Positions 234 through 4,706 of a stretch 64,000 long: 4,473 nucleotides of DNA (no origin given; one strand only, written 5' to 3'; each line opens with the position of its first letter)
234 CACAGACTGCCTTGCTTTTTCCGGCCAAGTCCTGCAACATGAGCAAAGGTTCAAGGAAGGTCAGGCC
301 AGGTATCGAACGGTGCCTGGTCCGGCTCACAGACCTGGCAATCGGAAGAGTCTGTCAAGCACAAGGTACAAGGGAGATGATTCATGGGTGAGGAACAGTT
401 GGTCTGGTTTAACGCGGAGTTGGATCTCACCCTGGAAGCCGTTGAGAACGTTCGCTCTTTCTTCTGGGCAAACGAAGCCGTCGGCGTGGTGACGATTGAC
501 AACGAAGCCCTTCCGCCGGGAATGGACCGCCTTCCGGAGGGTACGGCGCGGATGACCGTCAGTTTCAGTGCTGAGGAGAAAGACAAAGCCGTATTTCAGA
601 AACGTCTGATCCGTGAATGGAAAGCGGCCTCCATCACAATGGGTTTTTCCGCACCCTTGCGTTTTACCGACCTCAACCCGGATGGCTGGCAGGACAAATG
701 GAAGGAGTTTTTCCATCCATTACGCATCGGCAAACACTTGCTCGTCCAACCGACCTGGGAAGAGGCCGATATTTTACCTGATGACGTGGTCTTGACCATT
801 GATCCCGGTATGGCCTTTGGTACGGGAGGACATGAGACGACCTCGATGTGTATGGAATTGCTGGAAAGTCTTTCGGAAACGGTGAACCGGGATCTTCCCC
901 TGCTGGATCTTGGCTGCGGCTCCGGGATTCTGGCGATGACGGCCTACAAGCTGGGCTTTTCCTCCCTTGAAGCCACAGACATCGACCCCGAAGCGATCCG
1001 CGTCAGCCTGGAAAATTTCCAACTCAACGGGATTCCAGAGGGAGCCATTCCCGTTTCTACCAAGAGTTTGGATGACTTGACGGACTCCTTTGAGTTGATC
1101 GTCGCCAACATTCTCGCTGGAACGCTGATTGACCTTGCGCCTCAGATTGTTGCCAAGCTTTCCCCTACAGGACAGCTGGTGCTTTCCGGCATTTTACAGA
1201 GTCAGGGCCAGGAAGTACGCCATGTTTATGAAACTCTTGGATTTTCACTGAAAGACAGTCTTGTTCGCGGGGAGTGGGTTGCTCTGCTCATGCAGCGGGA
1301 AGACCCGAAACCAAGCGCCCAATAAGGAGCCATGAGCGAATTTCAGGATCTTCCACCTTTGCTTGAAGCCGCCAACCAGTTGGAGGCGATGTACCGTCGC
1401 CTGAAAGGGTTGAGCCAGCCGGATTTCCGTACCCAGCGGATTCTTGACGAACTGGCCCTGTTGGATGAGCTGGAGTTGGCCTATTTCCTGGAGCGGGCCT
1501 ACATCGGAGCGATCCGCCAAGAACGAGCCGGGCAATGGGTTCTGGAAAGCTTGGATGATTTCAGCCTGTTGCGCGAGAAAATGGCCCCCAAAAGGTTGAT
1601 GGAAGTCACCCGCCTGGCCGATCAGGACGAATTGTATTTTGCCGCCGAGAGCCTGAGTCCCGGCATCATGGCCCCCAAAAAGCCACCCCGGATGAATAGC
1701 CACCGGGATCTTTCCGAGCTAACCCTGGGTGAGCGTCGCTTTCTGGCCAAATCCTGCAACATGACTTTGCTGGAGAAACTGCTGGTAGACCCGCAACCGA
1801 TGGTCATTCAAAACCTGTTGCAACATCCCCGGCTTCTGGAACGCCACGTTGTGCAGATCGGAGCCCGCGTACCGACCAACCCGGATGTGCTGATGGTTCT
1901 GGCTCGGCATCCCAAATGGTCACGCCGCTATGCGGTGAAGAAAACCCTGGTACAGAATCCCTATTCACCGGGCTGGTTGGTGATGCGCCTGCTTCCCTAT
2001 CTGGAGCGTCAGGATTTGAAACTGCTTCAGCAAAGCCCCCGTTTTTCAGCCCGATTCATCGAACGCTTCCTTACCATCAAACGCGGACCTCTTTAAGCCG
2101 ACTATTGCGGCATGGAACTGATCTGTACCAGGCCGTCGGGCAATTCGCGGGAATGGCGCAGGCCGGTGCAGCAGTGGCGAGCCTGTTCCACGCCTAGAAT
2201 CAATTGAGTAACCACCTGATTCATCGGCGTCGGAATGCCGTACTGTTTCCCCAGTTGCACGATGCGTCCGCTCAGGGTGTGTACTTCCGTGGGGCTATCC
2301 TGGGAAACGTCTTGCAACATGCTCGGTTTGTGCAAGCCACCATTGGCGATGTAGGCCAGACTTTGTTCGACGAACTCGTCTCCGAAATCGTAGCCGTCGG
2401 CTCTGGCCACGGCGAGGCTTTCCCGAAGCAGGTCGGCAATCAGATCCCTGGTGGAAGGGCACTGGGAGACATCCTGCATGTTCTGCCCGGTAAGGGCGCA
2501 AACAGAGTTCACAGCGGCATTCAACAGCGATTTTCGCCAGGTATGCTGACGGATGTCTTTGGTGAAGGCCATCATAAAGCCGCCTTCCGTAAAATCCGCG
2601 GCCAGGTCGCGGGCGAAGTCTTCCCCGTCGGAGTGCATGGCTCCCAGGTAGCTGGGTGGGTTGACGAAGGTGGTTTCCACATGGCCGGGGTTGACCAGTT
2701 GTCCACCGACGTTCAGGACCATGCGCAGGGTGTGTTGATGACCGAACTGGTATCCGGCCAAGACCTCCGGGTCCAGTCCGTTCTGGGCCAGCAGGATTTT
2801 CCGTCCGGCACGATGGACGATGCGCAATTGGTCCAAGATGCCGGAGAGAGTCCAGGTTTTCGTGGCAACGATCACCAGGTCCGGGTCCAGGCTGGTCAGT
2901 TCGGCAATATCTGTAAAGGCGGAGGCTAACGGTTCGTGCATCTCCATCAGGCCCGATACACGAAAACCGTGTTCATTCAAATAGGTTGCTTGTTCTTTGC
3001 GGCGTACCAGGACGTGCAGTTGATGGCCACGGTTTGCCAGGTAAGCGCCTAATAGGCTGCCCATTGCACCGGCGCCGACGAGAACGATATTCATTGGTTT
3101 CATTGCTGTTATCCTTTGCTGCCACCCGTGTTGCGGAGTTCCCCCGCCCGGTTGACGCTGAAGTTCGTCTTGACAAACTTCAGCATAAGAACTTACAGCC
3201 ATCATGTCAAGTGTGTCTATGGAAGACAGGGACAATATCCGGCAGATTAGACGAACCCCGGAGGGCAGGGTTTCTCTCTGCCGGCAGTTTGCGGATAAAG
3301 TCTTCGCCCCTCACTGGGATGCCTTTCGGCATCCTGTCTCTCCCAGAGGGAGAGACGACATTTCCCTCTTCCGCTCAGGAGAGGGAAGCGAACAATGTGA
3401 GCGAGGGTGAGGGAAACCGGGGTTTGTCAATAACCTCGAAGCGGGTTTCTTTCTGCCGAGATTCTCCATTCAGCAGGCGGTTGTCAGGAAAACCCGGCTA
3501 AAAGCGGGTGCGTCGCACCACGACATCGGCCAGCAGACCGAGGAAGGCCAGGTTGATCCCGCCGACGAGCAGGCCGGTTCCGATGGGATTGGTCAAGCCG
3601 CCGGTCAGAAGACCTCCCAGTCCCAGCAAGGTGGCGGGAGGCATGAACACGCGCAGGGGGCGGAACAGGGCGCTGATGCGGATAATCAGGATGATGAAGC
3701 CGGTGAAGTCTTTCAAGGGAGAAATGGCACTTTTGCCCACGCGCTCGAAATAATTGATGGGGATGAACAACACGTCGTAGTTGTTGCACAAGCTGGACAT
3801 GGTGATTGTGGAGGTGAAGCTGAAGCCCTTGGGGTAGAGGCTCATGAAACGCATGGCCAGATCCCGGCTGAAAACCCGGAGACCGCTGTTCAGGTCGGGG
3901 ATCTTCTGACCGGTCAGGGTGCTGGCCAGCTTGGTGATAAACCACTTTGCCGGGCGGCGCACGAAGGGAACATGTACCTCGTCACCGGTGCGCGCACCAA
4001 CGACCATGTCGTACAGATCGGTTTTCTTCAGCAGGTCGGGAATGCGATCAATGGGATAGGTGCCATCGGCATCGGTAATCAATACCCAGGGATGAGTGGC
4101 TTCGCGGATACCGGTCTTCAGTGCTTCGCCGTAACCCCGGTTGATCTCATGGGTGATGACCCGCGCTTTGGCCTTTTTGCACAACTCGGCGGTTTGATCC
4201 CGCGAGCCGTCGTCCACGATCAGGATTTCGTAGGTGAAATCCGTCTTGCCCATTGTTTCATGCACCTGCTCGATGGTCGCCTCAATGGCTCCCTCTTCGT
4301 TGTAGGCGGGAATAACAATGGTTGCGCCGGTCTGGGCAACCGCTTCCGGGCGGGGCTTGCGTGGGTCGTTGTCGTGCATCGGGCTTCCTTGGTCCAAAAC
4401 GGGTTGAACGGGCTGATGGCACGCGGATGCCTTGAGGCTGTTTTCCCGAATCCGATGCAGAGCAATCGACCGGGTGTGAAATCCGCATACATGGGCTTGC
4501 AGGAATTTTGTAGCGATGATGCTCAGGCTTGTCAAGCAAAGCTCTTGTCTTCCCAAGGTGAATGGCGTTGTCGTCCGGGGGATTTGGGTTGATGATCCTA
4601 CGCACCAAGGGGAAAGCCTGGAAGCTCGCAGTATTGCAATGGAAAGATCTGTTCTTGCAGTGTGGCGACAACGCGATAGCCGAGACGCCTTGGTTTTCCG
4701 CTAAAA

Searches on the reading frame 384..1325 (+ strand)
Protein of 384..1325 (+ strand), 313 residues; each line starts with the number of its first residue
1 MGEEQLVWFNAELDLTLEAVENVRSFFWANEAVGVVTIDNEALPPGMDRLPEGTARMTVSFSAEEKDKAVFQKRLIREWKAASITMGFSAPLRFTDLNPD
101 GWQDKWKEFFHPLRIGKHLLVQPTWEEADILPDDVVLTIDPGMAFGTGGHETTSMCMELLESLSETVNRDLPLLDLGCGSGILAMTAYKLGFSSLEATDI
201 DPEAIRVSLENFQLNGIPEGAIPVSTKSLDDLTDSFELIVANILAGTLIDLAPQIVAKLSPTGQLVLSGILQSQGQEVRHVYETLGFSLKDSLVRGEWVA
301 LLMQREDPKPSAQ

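Call 34: search_protein_families(library=pfam, proteins=[window:384-1325:+], max_evalue=0.001)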
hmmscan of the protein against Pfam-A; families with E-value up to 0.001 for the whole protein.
window:384-1325:+ (313 aa): 5 families
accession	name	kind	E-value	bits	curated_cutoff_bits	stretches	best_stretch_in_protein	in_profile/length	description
PF06325.19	PrmA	-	5.1e-69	233.5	22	1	8-305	2-295/296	Ribosomal protein L11 methyltransferase (PrmA)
PF05175.20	MTS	-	7.9e-09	35.8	23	1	159-242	23-105/170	Methyltransferase small domain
PF13489.12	Methyltransf_23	-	2.2e-07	31.2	27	1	155-275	8-124/164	Methyltransferase domain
PF13649.12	Methyltransf_25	-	2.8e-05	25.2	27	1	174-242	2-71/97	Methyltransferase domain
PF13847.12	Methyltransf_31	-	4.4e-05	23.6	27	1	170-242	4-81/145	Methyltransferase domain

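Call 43: find_encoding_contigs(protein=window:384-1325:+, flank=10000, max_places=2)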
Protein window:384-1325:+ (313 aa): no gene with exactly this product is on record in the collection.

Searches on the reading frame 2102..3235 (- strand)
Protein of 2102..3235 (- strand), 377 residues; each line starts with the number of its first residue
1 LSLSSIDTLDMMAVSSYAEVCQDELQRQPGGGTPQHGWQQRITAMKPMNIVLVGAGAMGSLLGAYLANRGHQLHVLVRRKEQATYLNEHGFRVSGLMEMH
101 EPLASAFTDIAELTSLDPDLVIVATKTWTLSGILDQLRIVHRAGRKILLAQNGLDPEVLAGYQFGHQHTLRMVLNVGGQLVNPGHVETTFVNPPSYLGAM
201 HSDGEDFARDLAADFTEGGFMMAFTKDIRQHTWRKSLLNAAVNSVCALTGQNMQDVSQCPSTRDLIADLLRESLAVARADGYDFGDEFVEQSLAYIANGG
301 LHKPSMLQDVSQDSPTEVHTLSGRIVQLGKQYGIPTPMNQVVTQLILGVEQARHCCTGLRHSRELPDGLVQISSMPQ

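Call 34: search_protein_families(library=pfam, proteins=[window:2102-3235:-], max_evalue=0.001)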
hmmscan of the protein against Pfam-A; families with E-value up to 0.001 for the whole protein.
window:2102-3235:- (377 aa): 4 families
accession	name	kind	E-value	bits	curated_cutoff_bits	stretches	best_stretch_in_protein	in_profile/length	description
PF08546.17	ApbA_C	-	2.7e-33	115.4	22.7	1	227-348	1-123/125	Ketopantoate reductase PanE/ApbA C terminal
PF02558.23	ApbA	-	4.7e-22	78.7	22.2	1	50-199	1-147/150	Ketopantoate reductase PanE/ApbA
PF01210.29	NAD_Gly3P_dh_N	-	6e-06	26.8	23.1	1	50-157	2-109/158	NAD-dependent glycerol-3-phosphate dehydrogenase N-terminus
PF01488.26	Shikimate_DH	-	0.00043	20.8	24.3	1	41-101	6-71/138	Shikimate / quinate 5-dehydrogenase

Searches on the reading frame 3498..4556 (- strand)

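Call 34: search_protein_families(library=pfam, proteins=[window:3498-4556:-], max_evalue=0.001)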
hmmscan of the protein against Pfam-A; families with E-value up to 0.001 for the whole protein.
window:3498-4556:- (352 aa): 4 families
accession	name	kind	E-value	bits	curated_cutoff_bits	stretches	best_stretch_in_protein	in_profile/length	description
PF00535.33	Glycos_transf_2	-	4.4e-32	111.8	23.3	1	79-234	1-164/168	Glycosyl transferase family 2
PF13641.12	Glyco_tranf_2_3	-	6.5e-05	23.5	27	1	79-164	4-96/230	Glycosyltransferase like family 2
PF13704.12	Glyco_tranf_2_4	-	9e-05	23.3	27.5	1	86-164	2-81/98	Glycosyl transferase family 2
PF10111.15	Glyco_tranf_2_2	-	0.00029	20.9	27.3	1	79-177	1-104/276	Glycosyltransferase like family 2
